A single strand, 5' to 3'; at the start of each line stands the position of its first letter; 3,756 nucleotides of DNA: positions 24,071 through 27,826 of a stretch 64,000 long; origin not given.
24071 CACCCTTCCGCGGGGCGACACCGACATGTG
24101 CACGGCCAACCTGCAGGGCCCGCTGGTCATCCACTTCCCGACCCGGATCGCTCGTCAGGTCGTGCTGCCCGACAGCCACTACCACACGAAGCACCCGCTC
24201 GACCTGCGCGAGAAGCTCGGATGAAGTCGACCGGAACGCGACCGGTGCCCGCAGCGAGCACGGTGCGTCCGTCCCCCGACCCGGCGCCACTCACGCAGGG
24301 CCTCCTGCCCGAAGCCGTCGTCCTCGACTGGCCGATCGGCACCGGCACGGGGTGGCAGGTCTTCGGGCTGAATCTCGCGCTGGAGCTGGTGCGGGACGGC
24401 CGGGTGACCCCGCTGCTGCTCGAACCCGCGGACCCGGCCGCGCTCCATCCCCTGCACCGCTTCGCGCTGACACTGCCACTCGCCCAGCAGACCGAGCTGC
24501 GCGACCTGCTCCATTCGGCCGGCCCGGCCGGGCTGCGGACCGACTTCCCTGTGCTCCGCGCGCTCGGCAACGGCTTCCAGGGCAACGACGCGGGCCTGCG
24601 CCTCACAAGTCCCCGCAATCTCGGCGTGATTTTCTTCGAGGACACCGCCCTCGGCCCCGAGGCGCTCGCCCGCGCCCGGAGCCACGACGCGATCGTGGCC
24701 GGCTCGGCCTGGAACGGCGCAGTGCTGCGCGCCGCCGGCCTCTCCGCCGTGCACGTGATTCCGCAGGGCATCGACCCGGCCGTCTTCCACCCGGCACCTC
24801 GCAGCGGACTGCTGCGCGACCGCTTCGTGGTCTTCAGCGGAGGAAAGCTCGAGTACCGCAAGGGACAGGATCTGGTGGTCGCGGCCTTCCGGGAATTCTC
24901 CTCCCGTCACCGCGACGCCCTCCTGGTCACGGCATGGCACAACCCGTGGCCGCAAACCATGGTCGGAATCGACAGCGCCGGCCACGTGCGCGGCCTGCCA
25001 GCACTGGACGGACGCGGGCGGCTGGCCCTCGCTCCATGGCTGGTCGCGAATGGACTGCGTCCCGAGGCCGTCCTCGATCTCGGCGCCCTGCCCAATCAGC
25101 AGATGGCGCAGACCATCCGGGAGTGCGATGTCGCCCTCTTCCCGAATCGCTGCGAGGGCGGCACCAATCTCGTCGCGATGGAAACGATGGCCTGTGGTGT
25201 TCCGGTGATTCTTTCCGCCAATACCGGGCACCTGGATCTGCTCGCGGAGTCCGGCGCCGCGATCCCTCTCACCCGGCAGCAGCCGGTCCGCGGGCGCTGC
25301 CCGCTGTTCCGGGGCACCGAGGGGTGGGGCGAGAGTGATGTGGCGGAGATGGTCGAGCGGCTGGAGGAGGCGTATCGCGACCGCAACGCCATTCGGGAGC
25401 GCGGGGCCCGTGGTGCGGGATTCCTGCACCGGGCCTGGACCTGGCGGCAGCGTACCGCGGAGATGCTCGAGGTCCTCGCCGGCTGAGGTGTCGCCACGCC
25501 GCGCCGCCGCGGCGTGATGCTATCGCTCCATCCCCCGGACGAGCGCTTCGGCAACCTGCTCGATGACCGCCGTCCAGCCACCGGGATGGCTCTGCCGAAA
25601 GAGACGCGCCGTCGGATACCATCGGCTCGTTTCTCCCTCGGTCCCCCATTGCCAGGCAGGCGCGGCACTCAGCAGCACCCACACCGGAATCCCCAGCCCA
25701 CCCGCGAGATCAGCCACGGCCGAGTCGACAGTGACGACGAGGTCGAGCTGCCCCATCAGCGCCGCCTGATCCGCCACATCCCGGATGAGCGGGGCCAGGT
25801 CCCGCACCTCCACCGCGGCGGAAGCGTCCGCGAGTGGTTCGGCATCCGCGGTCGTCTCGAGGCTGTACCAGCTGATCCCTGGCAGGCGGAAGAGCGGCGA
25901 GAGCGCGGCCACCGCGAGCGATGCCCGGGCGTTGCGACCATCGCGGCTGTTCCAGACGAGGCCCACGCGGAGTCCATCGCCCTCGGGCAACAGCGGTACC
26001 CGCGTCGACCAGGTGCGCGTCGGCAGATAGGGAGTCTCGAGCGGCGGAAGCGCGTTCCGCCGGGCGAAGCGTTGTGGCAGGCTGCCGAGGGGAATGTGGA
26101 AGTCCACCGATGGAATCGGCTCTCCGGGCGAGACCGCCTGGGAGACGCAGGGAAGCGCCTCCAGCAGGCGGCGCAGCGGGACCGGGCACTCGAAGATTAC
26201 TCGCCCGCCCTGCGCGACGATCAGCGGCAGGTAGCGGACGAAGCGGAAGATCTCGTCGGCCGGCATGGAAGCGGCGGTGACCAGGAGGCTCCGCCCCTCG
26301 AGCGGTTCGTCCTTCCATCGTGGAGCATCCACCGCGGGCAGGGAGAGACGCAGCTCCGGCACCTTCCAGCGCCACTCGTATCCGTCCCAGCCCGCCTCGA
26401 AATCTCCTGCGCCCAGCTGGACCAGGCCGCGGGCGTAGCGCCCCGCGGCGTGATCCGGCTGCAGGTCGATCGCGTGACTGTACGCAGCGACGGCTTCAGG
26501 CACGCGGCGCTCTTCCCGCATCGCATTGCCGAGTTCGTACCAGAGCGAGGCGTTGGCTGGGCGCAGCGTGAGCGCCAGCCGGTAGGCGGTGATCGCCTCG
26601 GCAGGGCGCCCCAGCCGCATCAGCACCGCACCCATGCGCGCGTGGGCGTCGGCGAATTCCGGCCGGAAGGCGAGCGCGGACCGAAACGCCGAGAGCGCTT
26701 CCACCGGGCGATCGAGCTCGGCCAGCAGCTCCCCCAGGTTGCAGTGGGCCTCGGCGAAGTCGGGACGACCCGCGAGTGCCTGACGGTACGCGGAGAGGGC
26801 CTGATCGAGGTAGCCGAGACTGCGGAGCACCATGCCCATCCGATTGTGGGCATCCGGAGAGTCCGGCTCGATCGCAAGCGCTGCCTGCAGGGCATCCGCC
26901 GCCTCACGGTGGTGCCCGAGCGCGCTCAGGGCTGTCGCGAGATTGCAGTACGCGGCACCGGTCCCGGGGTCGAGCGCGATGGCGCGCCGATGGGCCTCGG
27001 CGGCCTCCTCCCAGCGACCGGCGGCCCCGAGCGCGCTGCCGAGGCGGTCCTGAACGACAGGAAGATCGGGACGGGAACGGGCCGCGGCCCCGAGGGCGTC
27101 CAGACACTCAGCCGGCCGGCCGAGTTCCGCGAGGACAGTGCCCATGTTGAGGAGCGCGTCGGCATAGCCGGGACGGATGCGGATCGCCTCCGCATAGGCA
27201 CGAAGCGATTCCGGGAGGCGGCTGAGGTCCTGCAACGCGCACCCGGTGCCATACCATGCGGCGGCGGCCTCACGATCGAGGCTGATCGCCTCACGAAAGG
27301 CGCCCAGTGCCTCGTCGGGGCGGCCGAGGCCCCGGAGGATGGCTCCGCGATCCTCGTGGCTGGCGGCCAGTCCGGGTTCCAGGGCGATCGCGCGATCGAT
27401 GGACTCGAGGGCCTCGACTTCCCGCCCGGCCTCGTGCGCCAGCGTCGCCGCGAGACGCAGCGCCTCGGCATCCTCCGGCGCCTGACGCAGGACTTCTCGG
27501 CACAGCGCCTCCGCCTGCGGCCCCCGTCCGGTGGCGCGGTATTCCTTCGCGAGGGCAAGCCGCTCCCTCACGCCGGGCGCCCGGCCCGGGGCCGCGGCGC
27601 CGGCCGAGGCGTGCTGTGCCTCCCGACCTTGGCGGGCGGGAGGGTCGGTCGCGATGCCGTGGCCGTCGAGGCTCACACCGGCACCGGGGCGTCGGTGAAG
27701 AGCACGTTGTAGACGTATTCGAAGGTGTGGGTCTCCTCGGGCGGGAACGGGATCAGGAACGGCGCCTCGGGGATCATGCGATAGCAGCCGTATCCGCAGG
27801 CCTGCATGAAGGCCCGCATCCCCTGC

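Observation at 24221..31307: Seven-kb flagellin-modification island between fliW and fliC (GT4, two TPR-GT proteins, a dual methyltransferase) with no sugar-biosynthesis genes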

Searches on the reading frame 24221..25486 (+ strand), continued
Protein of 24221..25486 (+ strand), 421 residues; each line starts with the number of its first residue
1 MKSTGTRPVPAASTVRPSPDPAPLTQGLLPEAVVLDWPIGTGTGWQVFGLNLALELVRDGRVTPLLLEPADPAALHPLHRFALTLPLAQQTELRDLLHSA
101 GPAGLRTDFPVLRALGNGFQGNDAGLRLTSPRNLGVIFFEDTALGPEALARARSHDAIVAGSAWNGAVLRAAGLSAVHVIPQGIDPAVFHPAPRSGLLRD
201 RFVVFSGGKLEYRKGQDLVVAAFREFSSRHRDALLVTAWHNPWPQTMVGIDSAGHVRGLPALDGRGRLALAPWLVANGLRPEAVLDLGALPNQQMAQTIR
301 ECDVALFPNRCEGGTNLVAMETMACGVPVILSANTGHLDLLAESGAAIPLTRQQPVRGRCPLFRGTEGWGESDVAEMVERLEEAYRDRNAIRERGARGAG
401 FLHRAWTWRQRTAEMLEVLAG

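Call 84: fold_search(model_id=the predicted structure, library=pdb)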
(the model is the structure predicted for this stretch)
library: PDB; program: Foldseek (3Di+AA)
matches with E <= 10: 1299; with E <= 0.001: 523
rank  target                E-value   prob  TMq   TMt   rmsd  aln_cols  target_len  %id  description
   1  6tvp_A                6.1e-15  1.00  0.58  0.62   9.1       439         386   19  Structure of Mycobacterium smegmatis alpha-maltose-1-phosphate synthase GlgM (released 2020-04-22)
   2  6kih_A                6.8e-15  1.00  0.60  0.62   7.6       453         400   16  Sucrose-phosphate synthase (tll1590) from Thermosynechococcus elongatus (released 2020-05-27)
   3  3oy2_A                1.2e-14  1.00  0.63  0.67   7.0       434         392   13  Crystal structure of a putative glycosyltransferase from Paramecium bursaria Chlorella virus NY2A (released 2010-11-17)
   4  3oka_A                2.9e-14  1.00  0.56  0.61   8.2       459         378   16  Crystal structure of Corynebacterium glutamicum PimB' in complex with GDP-Man (triclinic crystal form) (released 2010-09-15)
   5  6kih_B                4.2e-14  1.00  0.59  0.62   7.9       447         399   16  Sucrose-phosphate synthase (tll1590) from Thermosynechococcus elongatus (released 2020-05-27)
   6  2gej                  6.3e-14  1.00  0.61  0.70   6.6       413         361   19  Crystal Structure of phosphatidylinositol mannosyltransferase (PimA) from Mycobacterium smegmatis in complex with GDP-Ma (released 2007-04-03)
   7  2jjm_A                1.5e-13  1.00  0.59  0.68   7.6       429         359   14  Crystal Structure of a family GT4 glycosyltransferase from Bacillus anthracis ORF BA1558. (released 2008-08-05)
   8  3c48_A                2.1e-13  1.00  0.40  0.42  12.2       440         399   15  Structure of the retaining glycosyltransferase MshA: The first step in mycothiol biosynthesis. Organism: Corynebacteri (released 2008-03-25)
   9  6tvp_B                3.6e-13  1.00  0.55  0.59   9.0       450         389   19  Structure of Mycobacterium smegmatis alpha-maltose-1-phosphate synthase GlgM (released 2020-04-22)
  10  3c4q_B                6.8e-13  1.00  0.61  0.65   6.8       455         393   14  Structure of the retaining glycosyltransferase MshA : The first step in mycothiol biosynthesis. Organism : Corynebacte (released 2008-04-01)
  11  4xso_A                7.3e-13  1.00  0.57  0.65   6.8       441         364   16  Crystal structure of apo-form Alr3699/HepE from Anabaena sp. strain PCC 7120 (released 2016-01-13)
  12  3c48_B                7.7e-13  1.00  0.41  0.43  12.0       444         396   15  Structure of the retaining glycosyltransferase MshA: The first step in mycothiol biosynthesis. Organism: Corynebacteri (released 2008-03-25)
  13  8vrf_B                9.7e-13  1.00  0.54  0.50  10.2       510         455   14  Sucrose-phosphate synthase-like protein from Leishmania major (released 2025-08-13)
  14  4nc9_D                2.2e-12  1.00  0.50  0.57   8.1       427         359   20  Crystal structure of phosphatidyl mannosyltransferase PimA (released 2014-11-12)
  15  3mbo_C                4.7e-12  1.00  0.58  0.65   7.4       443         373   14  Crystal Structure of the Glycosyltransferase BaBshA bound with UDP and L-malate (released 2010-09-29)
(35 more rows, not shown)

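Call 86: find_encoding_contigs(protein=P0304, flank=10000, max_places=1)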
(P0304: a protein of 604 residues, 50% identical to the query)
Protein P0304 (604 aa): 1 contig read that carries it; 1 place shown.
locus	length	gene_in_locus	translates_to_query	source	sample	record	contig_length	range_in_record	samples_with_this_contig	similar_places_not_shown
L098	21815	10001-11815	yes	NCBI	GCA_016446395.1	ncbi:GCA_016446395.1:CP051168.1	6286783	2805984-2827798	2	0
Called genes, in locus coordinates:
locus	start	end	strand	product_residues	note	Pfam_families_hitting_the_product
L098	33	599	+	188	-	PF05685:Uma2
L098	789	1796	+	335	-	PF01207:Dus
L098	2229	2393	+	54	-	-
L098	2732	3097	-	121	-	PF00072:Response_reg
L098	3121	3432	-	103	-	-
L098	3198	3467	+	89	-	-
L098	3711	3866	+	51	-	-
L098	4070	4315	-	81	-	-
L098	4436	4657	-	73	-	-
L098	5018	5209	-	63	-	-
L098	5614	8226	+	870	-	PF13424:TPR_12, PF00515:TPR_1, PF13432:TPR_16, PF00515:TPR_1, PF07719:TPR_2, PF13414:TPR_11, PF13414:TPR_11, PF13432:TPR_16, +53 more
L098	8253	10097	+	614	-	PF13414:TPR_11 (weak), PF13424:TPR_12, PF13414:TPR_11, PF00515:TPR_1, PF13424:TPR_12, PF13432:TPR_16, PF00515:TPR_1, PF13414:TPR_11, +18 more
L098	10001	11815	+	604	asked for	PF13692:Glyco_trans_1_4, PF00534:Glycos_transf_1 (weak), PF20706:GT4-conflict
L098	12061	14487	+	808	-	PF00012:HSP70, PF06723:MreB_Mbl, PF02782:FGGY_C (faint)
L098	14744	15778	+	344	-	PF00226:DnaJ, PF01556:DnaJ_C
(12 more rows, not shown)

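Call 88: search_protein_families(library=padloc, proteins=[window:24221-25486:+], max_evalue=0.001)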
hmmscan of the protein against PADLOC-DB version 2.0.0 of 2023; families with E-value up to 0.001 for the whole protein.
window:24221-25486:+ (421 aa): 0 families

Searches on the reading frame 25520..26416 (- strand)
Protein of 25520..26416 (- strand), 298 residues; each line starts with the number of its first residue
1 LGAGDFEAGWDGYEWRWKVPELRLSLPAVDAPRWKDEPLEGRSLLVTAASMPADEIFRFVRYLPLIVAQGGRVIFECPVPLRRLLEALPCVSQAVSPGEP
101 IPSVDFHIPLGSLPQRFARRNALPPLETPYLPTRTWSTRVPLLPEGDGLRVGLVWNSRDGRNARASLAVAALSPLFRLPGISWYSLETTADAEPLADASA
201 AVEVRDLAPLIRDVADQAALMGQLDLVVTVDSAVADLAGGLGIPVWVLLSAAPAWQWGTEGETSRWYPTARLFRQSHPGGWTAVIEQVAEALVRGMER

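Call 30: search_protein_families(library=pfam, proteins=[window:25520-26416:-], max_evalue=1)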
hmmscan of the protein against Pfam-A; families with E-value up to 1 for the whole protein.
window:25520-26416:- (298 aa): 1 family
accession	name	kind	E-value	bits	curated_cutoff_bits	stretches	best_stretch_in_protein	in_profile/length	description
PF01075.23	Glyco_transf_9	-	0.22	11.2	22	1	214-245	174-205/247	Glycosyltransferase family 9 (heptosyltransferase)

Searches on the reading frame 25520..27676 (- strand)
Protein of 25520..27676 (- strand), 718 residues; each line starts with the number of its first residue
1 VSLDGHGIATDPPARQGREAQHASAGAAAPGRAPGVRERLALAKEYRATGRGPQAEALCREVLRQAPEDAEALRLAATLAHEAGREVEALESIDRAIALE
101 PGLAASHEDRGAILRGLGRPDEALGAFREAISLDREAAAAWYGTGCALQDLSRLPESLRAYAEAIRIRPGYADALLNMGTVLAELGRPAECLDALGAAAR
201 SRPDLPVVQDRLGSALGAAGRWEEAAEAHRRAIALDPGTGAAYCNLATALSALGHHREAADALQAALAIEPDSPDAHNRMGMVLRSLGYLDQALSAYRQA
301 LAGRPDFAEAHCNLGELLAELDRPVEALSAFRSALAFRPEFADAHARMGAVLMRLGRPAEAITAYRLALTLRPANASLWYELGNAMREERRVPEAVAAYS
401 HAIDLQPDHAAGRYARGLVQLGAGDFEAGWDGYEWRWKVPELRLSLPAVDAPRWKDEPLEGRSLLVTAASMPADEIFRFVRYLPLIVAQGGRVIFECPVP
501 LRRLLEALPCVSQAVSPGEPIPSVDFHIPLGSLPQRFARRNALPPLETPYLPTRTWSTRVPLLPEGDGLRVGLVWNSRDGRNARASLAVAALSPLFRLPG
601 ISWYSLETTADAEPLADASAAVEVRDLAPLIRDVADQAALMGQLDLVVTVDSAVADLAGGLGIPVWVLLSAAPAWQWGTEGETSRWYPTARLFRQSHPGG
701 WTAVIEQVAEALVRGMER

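Call 4: search_protein_families(library=pfam, proteins=[window:25520-27676:-], max_evalue=0.01)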
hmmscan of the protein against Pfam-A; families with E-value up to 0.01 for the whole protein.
window:25520-27676:- (718 aa): 22 families
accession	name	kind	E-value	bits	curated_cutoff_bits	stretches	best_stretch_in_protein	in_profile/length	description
PF00515.34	TPR_1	-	9.5e-53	174.4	27.8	7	342-375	1-34/34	Tetratricopeptide repeat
PF07719.23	TPR_2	-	9.7e-52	169.3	27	7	342-375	1-34/34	Tetratricopeptide repeat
PF13414.12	TPR_11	-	1.9e-49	165.5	26.8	7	283-321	3-41/42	TPR repeat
PF13431.12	TPR_17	-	9.8e-42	138.2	24.4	2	296-328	1-33/34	Tetratricopeptide repeat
PF13432.12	TPR_16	-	2.5e-35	120.9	32.7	9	351-409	6-64/65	Tetratricopeptide repeat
PF13181.12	TPR_8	-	7.1e-33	110.4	25.7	2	342-375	1-34/34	Tetratricopeptide repeat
PF13428.12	TPR_14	-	5e-31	104.4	23.5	5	343-384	2-43/44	Tetratricopeptide repeat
PF14559.12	TPR_19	-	6.8e-31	106.8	25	6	218-278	3-63/68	Tetratricopeptide repeat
PF13424.12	TPR_12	-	3.6e-29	101.2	30.1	6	276-339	5-76/77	Tetratricopeptide repeat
PF23914.1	TPR_CcmH_CycH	-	1.7e-17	64.2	42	3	364-411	38-85/158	Cytochrome c-type biogenesis protein H TPR domain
PF13176.12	TPR_7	-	3.2e-15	55.3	27.9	0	211-238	4-33/36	Tetratricopeptide repeat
PF13371.12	TPR_9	-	1.2e-14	54.5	35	3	219-277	8-66/73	Tetratricopeptide repeat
PF13174.12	TPR_6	-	1.2e-11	44.8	26.3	0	173-204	1-32/33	Tetratricopeptide repeat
PF13374.12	TPR_10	-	5.9e-11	42.5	27.5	0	239-269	1-31/42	Tetratricopeptide repeat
PF24575.1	TPR_Slam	-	1.5e-08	35.5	35.2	0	281-320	54-93/104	Surface lipoprotein assembly modifier, N-terminal TPR repeats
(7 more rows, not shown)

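Call 5: search_protein_families(library=ncbifam, proteins=[window:25520-27676:-], max_evalue=0.01)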
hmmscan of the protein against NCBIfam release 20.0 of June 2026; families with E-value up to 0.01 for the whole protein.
window:25520-27676:- (718 aa): 26 families (the best 25 are shown)
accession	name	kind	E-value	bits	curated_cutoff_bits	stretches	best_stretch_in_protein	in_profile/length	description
NF040959.1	MamA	equivalog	8e-36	123.4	200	3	176-334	41-199/204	magnetosome protein MamA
TIGR02917.1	PEP_TPR_lipo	equivalog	1.4e-33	115.8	312.2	2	121-387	618-882/899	XrtA/PEP-CTERM system TPR-repeat protein PrsT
TIGR02521.1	type_IV_pilW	equivalog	7.5e-32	110.7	154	3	241-401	32-194/234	type IV pilus biogenesis/stability protein PilW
NF033762.1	social_mot_Tgl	equivalog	2.1e-29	102.6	225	3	245-319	36-111/252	social motility TPR repeat lipoprotein Tgl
TIGR02552.1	LcrH_SycD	equivalog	8.8e-23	80.5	104.8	4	211-274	57-120/136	SycD/LcrH family type III secretion system chaperone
NF033920.0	C39_PA2778_fam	equivalog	2.7e-21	76.1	150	2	182-271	166-255/255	PA2778 family cysteine peptidase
TIGR03939.1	PGA_TPR_OMP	equivalog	3.1e-18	65.4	366.65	3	213-331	93-211/800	poly-beta-1,6 N-acetyl-D-glucosamine export porin PgaA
TIGR00990.1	3a0801s09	subfamily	1.6e-16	60.1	757.25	2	67-299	328-567/615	mitochondrial import receptor subunit TOM70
NF033758.1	gliding_GltE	equivalog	8.6e-14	51.3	225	2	127-318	75-266/411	adventurous gliding motility TPR repeat lipoprotein GltE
NF008391.2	PRK11189.1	equivalog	5.8e-11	42.4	250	1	279-361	70-152/297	lipoprotein NlpI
NF052415.1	T3SS_chap_SctY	equivalog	4.8e-10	39.9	70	2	314-404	12-105/106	type III secretion apparatus assembly chaperone SctY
NF008757.0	PRK11788.1-5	equivalog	3e-09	36.5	363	0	239-308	179-248/388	lipopolysaccharide assembly protein LapB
NF040561.1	PrimPol_Msp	equivalog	7.8e-09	34.6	200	1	259-324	10-75/515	CRISPR-associated primase-polymerase type A1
NF002725.1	PRK02603.1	equivalog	1.1e-08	35.3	143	1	251-317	46-115/173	photosystem I assembly protein Ycf3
NF008520.0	PRK11447.1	equivalog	1.1e-08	33.4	858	1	49-296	282-551/1157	cellulose synthase complex outer membrane protein BcsC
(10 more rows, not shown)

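Call 88: search_protein_families(library=padloc, proteins=[window:25520-27676:-], max_evalue=0.001)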
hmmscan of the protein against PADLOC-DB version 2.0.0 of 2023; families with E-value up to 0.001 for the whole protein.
window:25520-27676:- (718 aa): 2 families
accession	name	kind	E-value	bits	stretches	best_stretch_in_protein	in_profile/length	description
PDLC01101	PrimPol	-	2e-08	31.4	1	253-340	12-99/490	adaptation polymerase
PDLC01092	C3a198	-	0.00038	17.5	0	277-360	238-324/523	TPR protein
